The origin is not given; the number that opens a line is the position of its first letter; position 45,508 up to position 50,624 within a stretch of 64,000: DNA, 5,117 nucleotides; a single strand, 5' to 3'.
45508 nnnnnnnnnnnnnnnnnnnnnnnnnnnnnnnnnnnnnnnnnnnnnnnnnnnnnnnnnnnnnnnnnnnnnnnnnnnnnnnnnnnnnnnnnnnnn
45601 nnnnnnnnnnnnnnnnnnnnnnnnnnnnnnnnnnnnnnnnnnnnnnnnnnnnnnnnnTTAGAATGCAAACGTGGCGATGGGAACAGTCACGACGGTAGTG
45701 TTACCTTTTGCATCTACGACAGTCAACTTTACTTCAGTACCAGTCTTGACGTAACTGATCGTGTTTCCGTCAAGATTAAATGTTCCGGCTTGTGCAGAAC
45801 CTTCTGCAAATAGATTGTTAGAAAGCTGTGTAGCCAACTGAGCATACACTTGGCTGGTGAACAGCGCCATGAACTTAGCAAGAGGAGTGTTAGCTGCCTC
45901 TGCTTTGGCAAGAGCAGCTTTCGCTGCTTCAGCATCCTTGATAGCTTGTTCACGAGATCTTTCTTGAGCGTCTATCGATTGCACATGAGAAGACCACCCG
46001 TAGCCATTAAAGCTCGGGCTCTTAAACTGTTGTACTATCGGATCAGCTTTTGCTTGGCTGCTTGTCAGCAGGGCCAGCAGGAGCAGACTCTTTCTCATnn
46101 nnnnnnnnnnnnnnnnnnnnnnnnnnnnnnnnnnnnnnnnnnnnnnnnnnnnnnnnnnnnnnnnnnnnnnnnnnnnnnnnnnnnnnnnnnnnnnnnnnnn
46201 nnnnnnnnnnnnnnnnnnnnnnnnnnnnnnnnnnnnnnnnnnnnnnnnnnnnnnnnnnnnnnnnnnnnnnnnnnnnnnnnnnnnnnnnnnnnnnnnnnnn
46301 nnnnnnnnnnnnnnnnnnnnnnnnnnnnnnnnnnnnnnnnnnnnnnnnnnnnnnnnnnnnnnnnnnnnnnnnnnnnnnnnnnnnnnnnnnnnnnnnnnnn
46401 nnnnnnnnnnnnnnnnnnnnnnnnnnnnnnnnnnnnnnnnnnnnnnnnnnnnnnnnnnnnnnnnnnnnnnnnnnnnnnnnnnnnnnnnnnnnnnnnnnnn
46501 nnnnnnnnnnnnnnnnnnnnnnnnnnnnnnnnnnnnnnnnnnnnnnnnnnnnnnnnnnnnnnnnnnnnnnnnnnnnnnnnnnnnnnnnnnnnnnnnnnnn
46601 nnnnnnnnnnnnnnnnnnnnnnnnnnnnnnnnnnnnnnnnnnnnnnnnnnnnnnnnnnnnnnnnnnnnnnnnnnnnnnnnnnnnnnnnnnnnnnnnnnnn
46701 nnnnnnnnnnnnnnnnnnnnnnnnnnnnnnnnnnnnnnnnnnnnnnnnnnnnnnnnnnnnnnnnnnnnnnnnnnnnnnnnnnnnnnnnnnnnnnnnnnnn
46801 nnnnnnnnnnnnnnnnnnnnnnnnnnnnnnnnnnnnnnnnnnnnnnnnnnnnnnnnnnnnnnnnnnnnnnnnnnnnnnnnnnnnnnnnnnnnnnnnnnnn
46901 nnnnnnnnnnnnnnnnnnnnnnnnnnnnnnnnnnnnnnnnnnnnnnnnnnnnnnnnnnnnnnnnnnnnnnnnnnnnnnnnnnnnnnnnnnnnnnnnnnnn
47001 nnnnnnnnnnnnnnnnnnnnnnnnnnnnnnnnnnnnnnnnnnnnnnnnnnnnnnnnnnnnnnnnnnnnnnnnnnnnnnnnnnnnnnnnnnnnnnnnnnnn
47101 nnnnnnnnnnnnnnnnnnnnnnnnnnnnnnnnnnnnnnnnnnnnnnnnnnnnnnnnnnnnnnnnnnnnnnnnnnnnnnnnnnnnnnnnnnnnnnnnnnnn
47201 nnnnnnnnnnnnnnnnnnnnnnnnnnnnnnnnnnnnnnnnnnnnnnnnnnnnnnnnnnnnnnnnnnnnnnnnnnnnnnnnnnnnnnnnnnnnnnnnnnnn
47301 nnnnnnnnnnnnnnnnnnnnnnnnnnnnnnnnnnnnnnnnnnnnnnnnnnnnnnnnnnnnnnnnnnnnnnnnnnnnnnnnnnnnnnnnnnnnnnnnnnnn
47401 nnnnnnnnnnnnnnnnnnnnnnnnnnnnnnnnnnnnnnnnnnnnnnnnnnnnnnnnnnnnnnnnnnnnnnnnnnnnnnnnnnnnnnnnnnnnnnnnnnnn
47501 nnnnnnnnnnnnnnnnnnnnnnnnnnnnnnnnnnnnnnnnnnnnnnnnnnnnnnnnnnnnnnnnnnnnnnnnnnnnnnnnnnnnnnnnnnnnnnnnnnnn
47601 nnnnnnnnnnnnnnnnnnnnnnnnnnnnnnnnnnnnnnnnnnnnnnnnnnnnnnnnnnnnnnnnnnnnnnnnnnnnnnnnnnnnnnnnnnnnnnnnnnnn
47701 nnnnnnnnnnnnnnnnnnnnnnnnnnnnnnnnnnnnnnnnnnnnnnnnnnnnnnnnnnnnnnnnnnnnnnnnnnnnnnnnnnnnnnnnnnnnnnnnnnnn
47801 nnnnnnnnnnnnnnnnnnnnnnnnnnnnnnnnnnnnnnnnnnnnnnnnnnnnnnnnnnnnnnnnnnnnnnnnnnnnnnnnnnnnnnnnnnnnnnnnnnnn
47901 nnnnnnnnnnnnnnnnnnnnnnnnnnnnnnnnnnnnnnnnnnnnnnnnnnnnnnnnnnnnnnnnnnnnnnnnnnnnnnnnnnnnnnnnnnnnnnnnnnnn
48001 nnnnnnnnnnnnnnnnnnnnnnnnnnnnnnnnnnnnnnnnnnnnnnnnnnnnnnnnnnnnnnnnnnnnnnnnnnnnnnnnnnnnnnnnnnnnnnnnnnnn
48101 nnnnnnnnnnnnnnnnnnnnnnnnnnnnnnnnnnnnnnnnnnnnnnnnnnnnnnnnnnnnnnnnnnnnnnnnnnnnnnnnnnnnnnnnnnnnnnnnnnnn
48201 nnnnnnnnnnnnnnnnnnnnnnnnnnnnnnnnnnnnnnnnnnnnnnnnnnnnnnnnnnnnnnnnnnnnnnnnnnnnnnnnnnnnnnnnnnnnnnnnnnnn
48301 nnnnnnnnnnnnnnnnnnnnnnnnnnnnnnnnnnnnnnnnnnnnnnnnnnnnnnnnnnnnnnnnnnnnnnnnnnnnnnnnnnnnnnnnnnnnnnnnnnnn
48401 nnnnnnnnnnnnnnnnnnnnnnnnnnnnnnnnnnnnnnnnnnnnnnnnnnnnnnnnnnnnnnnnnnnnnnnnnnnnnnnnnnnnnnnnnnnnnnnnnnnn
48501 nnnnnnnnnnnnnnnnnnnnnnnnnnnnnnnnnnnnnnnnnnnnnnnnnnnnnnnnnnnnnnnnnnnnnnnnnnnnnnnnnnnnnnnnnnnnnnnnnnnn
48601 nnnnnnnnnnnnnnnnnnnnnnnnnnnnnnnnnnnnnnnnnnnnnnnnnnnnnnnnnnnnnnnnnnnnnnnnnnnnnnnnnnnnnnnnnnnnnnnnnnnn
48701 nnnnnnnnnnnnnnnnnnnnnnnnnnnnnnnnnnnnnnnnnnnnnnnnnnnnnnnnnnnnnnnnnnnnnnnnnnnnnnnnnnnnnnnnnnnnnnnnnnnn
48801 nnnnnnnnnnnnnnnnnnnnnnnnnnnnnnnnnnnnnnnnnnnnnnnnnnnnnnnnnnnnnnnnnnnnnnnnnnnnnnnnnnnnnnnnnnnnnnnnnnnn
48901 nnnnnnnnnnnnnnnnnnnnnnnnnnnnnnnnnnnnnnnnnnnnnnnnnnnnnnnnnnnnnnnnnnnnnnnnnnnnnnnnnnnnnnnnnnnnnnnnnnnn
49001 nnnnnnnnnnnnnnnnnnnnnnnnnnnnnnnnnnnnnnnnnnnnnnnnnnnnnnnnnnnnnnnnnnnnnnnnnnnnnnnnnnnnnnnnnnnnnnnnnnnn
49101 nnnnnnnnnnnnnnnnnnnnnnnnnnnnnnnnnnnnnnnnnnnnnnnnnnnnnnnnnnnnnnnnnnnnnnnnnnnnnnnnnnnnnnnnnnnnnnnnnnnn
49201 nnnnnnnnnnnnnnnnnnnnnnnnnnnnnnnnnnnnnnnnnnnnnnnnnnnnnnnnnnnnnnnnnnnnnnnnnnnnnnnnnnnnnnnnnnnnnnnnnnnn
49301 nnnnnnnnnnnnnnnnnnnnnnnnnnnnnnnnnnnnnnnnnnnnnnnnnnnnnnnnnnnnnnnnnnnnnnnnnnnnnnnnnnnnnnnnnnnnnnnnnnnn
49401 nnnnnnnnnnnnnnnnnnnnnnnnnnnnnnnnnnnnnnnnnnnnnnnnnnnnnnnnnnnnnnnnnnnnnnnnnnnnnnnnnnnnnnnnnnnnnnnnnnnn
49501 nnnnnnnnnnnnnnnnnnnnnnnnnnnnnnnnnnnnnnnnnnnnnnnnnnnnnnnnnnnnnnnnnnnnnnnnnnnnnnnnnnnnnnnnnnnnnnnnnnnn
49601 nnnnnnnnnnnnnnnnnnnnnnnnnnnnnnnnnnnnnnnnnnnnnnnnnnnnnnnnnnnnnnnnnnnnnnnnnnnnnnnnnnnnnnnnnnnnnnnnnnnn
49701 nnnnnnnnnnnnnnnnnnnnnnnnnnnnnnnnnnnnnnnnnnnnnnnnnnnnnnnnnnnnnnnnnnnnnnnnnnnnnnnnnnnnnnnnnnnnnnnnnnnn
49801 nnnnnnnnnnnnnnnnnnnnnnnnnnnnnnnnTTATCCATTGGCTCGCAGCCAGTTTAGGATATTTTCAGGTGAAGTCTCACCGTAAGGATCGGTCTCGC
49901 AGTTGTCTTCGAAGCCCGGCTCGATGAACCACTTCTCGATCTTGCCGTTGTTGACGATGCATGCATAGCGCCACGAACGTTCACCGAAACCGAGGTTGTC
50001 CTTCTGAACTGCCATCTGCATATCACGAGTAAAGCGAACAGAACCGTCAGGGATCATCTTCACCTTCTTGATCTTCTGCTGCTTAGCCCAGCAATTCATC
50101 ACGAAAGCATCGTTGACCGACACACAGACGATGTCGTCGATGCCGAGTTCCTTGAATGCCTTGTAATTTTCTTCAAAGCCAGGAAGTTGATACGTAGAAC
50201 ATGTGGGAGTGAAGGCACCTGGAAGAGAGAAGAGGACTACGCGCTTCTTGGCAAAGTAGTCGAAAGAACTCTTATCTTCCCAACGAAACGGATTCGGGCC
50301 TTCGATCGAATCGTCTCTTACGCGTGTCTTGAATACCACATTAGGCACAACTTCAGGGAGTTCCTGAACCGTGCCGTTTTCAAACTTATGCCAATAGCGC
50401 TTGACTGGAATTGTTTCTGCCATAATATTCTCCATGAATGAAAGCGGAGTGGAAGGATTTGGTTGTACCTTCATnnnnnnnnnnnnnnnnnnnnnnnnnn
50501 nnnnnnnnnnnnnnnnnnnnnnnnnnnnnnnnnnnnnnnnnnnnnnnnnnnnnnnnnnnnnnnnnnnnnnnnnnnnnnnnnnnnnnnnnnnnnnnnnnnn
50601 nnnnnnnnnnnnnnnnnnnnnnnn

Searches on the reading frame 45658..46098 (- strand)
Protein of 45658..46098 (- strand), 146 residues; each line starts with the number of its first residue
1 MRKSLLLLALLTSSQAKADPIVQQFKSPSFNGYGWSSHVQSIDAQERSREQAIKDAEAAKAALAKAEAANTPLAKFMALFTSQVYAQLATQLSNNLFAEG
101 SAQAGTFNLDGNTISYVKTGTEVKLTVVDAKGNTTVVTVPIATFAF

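Call 81: search_protein_families(library=pfam, proteins=[window:45658-46098:-], max_evalue=0.0001)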
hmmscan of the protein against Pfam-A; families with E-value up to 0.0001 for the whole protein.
window:45658-46098:- (146 aa): 1 family
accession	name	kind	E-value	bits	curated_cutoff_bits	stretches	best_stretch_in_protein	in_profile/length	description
PF10614.14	CsgF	-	2.2e-18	67.1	25.8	1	6-140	5-132/132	Type VIII secretion system (T8SS), CsgF protein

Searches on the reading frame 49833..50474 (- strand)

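Call 81: search_protein_families(library=pfam, proteins=[window:49833-50474:-], max_evalue=0.0001)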
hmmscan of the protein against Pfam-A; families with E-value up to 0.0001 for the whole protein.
window:49833-50474:- (213 aa): 2 families
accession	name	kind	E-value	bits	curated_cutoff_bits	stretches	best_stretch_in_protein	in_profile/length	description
PF08534.16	Redoxin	-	3.6e-24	85.7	26.6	1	72-187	25-136/148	Redoxin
PF00578.27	AhpC-TSA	-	2.1e-11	44.3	26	1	67-179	17-121/124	AhpC/TSA family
